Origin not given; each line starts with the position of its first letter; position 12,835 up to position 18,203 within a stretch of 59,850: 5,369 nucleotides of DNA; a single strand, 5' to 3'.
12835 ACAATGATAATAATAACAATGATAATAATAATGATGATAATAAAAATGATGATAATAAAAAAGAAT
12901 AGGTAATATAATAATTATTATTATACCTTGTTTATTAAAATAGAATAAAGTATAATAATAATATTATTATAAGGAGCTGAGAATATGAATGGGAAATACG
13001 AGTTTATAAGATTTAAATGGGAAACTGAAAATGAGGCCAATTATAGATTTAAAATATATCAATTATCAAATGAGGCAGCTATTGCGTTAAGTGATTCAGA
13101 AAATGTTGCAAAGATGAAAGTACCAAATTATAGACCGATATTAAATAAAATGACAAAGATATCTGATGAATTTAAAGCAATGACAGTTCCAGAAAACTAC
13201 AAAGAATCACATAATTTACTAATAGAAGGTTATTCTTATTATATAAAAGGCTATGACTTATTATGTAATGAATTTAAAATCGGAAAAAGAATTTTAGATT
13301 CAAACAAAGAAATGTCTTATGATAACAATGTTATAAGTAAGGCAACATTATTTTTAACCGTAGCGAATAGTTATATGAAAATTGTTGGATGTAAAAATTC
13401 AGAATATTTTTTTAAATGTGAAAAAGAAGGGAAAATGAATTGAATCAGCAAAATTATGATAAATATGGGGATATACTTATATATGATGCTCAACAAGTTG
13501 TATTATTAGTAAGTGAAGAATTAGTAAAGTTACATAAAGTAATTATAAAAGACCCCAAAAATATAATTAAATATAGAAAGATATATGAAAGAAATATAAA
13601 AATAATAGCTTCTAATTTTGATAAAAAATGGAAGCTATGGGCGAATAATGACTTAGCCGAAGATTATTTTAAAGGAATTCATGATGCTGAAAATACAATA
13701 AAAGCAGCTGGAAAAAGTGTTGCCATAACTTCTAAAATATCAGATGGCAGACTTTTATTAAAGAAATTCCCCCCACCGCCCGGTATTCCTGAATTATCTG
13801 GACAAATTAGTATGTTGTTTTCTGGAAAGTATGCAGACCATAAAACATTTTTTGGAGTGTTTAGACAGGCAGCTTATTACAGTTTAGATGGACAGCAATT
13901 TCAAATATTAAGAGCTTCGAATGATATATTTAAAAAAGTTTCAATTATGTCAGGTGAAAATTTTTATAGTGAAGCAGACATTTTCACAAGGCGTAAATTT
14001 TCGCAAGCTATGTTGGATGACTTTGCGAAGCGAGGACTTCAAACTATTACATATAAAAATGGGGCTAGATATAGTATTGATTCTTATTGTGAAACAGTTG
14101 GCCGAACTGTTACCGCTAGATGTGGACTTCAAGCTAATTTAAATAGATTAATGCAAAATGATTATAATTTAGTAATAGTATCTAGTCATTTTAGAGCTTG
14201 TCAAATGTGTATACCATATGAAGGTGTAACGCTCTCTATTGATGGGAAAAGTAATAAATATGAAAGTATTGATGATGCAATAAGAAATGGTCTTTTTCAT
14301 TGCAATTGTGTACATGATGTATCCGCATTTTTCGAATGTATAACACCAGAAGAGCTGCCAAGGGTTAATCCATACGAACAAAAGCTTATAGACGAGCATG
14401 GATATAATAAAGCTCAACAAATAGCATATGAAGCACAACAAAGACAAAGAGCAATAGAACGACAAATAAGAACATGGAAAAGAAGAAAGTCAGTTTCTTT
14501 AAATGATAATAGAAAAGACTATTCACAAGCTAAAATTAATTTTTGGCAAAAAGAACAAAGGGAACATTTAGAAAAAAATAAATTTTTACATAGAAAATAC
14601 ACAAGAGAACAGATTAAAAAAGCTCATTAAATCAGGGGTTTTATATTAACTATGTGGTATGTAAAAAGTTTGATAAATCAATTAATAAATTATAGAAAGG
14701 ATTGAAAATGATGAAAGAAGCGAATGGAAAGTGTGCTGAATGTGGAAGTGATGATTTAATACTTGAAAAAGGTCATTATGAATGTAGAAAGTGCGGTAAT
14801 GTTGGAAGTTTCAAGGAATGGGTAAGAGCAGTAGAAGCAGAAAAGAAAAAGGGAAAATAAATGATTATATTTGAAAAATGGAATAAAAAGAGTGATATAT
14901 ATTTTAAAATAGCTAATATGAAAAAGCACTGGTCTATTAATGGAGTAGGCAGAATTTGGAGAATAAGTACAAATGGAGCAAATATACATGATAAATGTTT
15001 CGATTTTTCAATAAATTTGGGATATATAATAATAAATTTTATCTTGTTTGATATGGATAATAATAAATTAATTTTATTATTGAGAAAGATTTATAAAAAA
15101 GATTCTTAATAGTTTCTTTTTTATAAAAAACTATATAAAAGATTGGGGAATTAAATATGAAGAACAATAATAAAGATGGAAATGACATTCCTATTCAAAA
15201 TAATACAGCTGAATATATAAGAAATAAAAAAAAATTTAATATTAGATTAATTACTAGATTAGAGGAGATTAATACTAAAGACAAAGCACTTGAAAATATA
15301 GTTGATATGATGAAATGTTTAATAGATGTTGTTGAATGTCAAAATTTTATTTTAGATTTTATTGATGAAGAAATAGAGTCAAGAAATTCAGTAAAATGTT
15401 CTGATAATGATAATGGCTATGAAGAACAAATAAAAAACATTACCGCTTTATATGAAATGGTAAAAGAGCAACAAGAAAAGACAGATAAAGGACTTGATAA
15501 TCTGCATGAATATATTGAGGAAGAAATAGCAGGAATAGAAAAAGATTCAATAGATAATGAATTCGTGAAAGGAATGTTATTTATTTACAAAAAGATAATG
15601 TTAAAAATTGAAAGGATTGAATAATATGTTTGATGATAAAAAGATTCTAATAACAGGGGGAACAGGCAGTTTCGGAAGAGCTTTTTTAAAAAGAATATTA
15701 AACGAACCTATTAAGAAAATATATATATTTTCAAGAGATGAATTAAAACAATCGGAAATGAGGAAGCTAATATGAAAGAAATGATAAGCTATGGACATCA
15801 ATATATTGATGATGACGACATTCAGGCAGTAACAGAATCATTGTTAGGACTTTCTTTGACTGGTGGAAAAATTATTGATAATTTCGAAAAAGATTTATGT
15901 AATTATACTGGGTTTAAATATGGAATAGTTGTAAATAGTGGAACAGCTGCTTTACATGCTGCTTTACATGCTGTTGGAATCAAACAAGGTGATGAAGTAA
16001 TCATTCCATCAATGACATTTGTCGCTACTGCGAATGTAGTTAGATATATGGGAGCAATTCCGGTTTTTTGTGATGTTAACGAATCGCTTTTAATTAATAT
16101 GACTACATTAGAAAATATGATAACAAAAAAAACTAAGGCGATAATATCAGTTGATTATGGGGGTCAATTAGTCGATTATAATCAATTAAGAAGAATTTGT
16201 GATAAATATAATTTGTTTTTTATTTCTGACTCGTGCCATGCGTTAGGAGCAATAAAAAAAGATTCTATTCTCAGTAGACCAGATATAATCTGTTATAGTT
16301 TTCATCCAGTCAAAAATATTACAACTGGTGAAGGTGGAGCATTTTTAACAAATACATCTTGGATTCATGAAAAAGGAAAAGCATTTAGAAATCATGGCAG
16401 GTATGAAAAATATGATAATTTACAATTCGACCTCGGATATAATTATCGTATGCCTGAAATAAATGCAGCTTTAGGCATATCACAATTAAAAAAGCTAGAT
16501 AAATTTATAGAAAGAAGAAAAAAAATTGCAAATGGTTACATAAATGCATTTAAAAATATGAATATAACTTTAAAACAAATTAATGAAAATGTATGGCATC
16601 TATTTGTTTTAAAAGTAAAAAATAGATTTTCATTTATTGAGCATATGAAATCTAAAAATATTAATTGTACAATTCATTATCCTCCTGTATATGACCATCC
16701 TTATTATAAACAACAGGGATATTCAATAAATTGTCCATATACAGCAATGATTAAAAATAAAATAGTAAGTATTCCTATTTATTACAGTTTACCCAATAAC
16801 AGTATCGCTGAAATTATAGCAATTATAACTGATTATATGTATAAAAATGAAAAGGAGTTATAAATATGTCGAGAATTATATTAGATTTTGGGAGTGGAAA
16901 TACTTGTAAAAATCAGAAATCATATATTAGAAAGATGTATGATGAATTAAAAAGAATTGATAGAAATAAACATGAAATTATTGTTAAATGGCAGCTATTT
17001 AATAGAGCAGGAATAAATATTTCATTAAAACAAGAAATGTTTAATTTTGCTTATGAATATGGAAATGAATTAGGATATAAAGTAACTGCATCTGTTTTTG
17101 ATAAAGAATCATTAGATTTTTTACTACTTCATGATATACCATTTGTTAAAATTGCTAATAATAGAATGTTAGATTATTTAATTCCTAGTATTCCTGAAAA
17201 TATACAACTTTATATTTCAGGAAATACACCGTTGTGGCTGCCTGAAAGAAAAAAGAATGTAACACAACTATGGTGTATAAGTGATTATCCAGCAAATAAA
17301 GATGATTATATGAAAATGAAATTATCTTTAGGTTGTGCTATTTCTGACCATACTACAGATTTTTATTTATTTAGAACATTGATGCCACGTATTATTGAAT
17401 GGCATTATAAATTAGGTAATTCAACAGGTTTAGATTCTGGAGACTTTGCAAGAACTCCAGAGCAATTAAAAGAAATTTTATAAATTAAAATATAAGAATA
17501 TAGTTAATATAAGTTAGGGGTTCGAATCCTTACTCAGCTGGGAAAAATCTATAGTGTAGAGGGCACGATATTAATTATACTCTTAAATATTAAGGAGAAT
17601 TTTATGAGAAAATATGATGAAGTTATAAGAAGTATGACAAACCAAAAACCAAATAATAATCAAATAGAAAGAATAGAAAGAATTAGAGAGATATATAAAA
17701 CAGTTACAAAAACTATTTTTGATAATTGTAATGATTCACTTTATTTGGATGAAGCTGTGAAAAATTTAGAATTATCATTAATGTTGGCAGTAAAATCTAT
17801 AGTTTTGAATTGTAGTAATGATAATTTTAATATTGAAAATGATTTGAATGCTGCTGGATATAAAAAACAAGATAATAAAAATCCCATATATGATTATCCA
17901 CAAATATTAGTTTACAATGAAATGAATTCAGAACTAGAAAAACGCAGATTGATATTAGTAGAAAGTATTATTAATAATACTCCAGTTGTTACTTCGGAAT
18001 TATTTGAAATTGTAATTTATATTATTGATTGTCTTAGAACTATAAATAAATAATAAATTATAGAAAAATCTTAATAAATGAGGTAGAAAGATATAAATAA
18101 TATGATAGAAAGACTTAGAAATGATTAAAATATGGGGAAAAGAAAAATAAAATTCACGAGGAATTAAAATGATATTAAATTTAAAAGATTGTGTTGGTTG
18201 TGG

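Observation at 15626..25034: Glycopolymer (amino-sugar / pyruvyl / ribitol-phosphate) island sitting between head-assembly and capsid genes of a phage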

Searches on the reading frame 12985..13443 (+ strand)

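Call 5: search_protein_families(library=phrogs, proteins=[window:12985-13443:+], max_evalue=0.001)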
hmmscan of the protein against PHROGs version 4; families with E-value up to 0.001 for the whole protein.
window:12985-13443:+ (152 aa): 0 families

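Call 18: search_protein_families(library=pfam, proteins=[window:12985-13443:+], max_evalue=0.01)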
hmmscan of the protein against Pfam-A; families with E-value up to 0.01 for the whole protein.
window:12985-13443:+ (152 aa): 1 family
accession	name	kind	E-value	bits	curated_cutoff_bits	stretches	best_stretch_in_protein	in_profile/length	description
PF22872.1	DUF7018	-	7.7e-06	26.6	27.8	1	19-114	6-95/116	Domain of unknown function (DUF7018)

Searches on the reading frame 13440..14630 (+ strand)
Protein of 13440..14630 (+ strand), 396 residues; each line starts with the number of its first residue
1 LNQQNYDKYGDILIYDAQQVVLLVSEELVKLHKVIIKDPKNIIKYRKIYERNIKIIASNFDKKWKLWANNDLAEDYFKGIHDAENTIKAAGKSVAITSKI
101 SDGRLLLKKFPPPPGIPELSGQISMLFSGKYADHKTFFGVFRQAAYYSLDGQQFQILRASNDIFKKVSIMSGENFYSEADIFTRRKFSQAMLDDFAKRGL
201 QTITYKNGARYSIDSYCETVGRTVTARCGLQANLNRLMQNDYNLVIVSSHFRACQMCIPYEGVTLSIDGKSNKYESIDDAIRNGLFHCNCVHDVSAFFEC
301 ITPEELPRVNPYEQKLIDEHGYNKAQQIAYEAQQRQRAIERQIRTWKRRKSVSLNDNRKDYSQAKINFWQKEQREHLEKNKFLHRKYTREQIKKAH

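Call 5: search_protein_families(library=phrogs, proteins=[window:13440-14630:+], max_evalue=0.001)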
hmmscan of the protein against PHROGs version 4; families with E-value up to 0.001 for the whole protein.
window:13440-14630:+ (396 aa): 3 families
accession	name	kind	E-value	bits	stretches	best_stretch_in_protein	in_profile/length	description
phrog_581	-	head and packaging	9.4e-55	187.7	1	157-395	153-384/564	minor head protein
phrog_12049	-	head and packaging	3.2e-35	123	1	154-392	129-368/745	head morphogenesis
phrog_4611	-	head and packaging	1.6e-22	80.7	1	183-339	157-313/710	minor head protein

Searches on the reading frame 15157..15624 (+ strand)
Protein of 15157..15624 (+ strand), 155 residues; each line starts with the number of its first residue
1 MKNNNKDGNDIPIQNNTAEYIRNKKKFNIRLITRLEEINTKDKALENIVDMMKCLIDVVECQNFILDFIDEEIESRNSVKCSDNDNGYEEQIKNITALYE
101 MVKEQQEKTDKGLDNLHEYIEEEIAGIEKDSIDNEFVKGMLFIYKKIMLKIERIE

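Call 3: search_protein_families(library=pfam, proteins=[window:15157-15624:+], max_evalue=0.01)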
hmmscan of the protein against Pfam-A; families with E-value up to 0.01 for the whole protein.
window:15157-15624:+ (155 aa): 0 families

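Call 5: search_protein_families(library=phrogs, proteins=[window:15157-15624:+], max_evalue=0.001)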
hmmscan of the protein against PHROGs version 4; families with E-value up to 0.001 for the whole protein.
window:15157-15624:+ (155 aa): 0 families

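Call 9: search_protein_families(library=ncbifam, proteins=[window:15157-15624:+], max_evalue=0.01)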
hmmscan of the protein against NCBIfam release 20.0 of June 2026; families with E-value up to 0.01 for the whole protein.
window:15157-15624:+ (155 aa): 0 families

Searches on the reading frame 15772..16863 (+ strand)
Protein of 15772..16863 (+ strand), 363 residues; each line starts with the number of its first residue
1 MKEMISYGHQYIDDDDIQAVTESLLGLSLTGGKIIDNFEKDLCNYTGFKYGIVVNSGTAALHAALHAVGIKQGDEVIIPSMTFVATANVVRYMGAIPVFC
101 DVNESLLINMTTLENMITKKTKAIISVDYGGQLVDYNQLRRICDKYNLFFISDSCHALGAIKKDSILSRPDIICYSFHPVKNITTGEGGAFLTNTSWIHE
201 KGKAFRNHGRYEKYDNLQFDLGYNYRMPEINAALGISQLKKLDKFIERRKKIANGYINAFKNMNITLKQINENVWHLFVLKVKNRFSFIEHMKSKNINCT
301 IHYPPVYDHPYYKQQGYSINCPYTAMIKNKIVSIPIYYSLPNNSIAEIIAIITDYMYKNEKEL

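Call 3: search_protein_families(library=pfam, proteins=[window:15772-16863:+], max_evalue=0.01)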
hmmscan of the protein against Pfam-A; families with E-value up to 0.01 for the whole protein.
window:15772-16863:+ (363 aa): 6 families
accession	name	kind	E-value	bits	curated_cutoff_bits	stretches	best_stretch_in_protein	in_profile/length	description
PF01041.23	DegT_DnrJ_EryC1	-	9.6e-104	347.9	19.8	1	11-352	2-359/360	DegT/DnrJ/EryC1/StrS aminotransferase family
PF00155.27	Aminotran_1_2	-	2e-10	40.8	19.7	1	34-165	43-204/361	Aminotransferase class I and II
PF01053.26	Cys_Met_Meta_PP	-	6.8e-06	25.3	27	1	35-126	54-143/381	Cys/Met metabolism PLP-dependent enzyme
PF01212.27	Beta_elim_lyase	-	3.2e-05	23.8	27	1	36-176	35-196/288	Beta-eliminating lyase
PF00266.25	Aminotran_5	-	5.8e-05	22.7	21.5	1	52-177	65-199/371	Aminotransferase class-V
PF00464.25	SHMT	-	0.0098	15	27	0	104-166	152-216/399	Serine hydroxymethyltransferase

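Call 9: search_protein_families(library=ncbifam, proteins=[window:15772-16863:+], max_evalue=0.01)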
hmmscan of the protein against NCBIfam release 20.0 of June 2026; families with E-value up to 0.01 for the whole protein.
window:15772-16863:+ (363 aa): 34 families (the best 25 are shown)
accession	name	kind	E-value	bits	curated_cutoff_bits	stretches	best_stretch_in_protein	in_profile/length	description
TIGR03588.1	PseC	equivalog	2.7e-105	352.4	423.5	1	4-354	1-378/380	UDP-4-amino-4,6-dideoxy-N-acetyl-beta-L-altrosamine transaminase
NF008658.2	PRK11658.1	equivalog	7.2e-69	232.2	631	1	1-355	1-376/379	UDP-4-amino-4-deoxy-L-arabinose aminotransferase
TIGR04181.1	NHT_00031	hypoth_equivalog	5.9e-68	229.3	420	1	30-335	27-357/359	LegC family aminotransferase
NF008687.0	PRK11706.1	equivalog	3.2e-60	203.9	375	1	4-356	1-374/375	dTDP-4-amino-4,6-dideoxygalactose transaminase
NF011936.0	PRK15407.1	equivalog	8.1e-51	173.1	423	2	3-210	35-252/440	lipopolysaccharide biosynthesis protein RfbH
TIGR02379.1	ECA_wecE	subfamily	2e-50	171.6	434.85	1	15-356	12-375/376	dTDP-4-amino-4,6-dideoxy-D-glucose transaminase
TIGR04427.1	PLP_DesI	equivalog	4.5e-41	141.2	650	1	31-352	50-379/390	dTDP-4-dehydro-6-deoxyglucose aminotransferase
NF005816.0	PRK07682.1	equivalog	5.1e-10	38.5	620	1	52-157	94-206/390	aminotransferase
NF005817.0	PRK07683.1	equivalog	3.2e-09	36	575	1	44-153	85-200/387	aminotransferase A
NF004975.0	PRK06348.1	equivalog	2.4e-08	33.4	549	1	52-155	92-203/384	pyridoxal phosphate-dependent aminotransferase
NF004621.0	PRK05957.1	equivalog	2.6e-08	33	498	1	52-156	92-202/389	pyridoxal phosphate-dependent aminotransferase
NF041364.1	GntC_guanitoxin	equivalog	1.4e-06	27.4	415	1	52-128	63-142/356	guanitoxin biosynthesis PLP-dependent (S)-gamma-hydroxy-L-arginine cyclodehydratase GntC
NF006488.0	PRK08912.1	equivalog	3.2e-06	26.3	498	1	52-126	90-165/387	aminotransferase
NF005305.0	PRK06836.1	equivalog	1.3e-05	24.7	376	1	52-125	101-175/396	pyridoxal phosphate-dependent aminotransferase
NF005526.0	PRK07179.1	equivalog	2.5e-05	23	428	1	31-160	97-224/407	alpha-hydroxyketone-type quorum-sensing autoinducer synthase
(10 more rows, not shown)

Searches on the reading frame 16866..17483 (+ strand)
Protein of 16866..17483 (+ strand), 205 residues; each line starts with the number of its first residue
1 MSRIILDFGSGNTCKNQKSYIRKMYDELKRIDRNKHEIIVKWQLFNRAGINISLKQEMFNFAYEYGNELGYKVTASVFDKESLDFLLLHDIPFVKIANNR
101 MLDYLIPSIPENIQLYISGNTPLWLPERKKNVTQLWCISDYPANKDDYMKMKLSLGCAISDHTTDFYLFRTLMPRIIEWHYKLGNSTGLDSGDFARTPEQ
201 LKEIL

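Call 3: search_protein_families(library=pfam, proteins=[window:16866-17483:+], max_evalue=0.01)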
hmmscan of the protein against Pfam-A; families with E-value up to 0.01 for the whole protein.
window:16866-17483:+ (205 aa): 1 family
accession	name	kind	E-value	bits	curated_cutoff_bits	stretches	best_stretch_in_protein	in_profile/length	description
PF03102.20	NeuB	-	4.4e-08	33.3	22.1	1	51-204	50-225/241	NeuB family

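Call 9: search_protein_families(library=ncbifam, proteins=[window:16866-17483:+], max_evalue=0.01)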
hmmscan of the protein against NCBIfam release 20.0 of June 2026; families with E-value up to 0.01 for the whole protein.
window:16866-17483:+ (205 aa): 2 families
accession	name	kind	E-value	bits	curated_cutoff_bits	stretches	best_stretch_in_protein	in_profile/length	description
TIGR03586.1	PseI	equivalog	3.3e-08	33.1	340.25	1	129-204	161-246/327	pseudaminic acid synthase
TIGR03569.1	NeuB_NnaB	equivalog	0.0012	17.9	399.65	0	52-100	71-119/329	N-acetylneuraminate synthase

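Call 38: search_protein_families(library=phrogs, proteins=[window:16866-17483:+], max_evalue=0.01)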
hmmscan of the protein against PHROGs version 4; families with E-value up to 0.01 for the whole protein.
window:16866-17483:+ (205 aa): 0 families

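Call 64: search_solved_structures(query=window:16866-17483:+, max_evalue=0.1, show_alignments=1)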
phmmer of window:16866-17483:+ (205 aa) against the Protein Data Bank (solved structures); distinct sequences matched with E-value up to 0.1: 1.
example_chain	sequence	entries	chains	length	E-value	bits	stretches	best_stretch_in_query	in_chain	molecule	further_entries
3g8r_A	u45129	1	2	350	0.026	17.4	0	69-149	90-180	Probable spore coat polysaccharide biosynthesis protein E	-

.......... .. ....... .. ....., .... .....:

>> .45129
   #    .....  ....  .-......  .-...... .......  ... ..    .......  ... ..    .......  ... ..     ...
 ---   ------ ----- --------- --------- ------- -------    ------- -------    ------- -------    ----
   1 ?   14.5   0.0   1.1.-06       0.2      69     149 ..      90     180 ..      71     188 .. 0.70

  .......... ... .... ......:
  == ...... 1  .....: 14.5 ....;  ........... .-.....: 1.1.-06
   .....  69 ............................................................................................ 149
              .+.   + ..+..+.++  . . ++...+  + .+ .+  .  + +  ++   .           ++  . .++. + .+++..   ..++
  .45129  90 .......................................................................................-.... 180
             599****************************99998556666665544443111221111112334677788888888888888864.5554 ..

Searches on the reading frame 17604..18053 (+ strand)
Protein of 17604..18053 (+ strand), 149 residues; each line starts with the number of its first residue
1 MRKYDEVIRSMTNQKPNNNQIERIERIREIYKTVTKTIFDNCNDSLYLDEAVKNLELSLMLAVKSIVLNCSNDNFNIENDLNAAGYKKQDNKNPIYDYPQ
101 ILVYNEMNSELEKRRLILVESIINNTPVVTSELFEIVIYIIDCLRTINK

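Call 3: search_protein_families(library=pfam, proteins=[window:17604-18053:+], max_evalue=0.01)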
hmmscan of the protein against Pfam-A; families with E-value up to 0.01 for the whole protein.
window:17604-18053:+ (149 aa): 1 family
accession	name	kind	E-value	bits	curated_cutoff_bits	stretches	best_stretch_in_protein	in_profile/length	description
PF24729.2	Acb2_Tad1_hairpin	-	0.0042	17.7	27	1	16-66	5-56/58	Acb2/Tad1, hairpin domain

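Call 9: search_protein_families(library=ncbifam, proteins=[window:17604-18053:+], max_evalue=0.01)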
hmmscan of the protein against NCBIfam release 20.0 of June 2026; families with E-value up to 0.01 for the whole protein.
window:17604-18053:+ (149 aa): 0 families

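Call 38: search_protein_families(library=phrogs, proteins=[window:17604-18053:+], max_evalue=0.01)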
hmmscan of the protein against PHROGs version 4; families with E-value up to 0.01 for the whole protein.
window:17604-18053:+ (149 aa): 1 family
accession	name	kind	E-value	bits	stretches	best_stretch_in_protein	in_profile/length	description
phrog_1454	-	unknown function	0.0012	20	1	4-69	10-76/81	-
